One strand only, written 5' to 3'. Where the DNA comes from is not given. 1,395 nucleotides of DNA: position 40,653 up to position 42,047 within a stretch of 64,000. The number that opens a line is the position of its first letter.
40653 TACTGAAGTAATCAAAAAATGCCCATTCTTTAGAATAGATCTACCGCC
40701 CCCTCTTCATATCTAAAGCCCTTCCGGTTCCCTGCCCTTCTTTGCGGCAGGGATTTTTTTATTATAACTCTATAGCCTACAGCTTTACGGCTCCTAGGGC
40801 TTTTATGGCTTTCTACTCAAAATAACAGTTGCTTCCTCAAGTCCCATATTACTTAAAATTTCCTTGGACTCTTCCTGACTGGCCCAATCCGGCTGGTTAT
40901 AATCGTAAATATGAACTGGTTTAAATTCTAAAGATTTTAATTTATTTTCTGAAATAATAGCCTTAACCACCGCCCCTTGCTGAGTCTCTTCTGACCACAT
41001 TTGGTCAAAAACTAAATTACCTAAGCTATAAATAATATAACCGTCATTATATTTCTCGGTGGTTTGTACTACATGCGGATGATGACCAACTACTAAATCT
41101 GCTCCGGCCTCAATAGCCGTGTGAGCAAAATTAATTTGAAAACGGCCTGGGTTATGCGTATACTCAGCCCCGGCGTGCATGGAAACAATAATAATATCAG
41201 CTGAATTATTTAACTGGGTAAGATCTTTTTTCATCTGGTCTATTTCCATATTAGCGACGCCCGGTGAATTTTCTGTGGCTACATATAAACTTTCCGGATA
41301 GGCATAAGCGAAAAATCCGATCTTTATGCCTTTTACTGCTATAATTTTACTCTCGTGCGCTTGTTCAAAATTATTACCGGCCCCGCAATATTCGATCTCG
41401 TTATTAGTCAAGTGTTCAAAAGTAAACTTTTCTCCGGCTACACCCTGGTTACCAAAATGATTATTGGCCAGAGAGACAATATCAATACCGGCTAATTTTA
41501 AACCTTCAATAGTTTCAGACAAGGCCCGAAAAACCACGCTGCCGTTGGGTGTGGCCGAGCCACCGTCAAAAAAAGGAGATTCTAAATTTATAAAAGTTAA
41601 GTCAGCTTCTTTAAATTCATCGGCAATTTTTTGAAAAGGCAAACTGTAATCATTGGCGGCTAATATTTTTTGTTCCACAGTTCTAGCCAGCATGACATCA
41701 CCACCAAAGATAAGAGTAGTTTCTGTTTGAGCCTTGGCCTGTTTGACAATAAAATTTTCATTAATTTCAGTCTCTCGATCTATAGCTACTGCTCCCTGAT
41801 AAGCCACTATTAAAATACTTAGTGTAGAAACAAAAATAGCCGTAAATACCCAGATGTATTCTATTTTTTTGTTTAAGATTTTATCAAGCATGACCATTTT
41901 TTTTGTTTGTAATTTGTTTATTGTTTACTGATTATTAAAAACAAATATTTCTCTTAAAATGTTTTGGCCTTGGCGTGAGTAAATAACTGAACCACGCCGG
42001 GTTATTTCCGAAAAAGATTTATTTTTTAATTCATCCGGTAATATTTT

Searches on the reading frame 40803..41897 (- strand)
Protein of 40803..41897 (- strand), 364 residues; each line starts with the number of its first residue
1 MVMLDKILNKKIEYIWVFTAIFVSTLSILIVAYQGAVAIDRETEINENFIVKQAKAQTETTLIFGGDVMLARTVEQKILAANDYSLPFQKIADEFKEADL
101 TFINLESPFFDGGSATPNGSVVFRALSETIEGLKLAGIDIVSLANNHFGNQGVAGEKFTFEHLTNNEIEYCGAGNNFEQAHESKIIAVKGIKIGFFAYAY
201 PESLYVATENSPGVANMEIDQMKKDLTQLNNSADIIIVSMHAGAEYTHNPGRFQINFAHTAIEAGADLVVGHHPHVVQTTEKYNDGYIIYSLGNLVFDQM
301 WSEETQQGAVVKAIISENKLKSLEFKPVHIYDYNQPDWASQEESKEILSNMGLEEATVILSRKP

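Call 33: search_protein_families(library=pfam, proteins=[window:40803-41897:-], max_evalue=0.00001)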
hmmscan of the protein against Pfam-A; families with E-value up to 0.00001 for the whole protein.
window:40803-41897:- (364 aa): 1 family
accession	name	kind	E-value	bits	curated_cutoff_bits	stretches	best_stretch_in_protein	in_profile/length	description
PF09587.15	PGA_cap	-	8.6e-71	238.8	27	1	61-299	1-255/255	Bacterial capsule synthesis protein PGA_cap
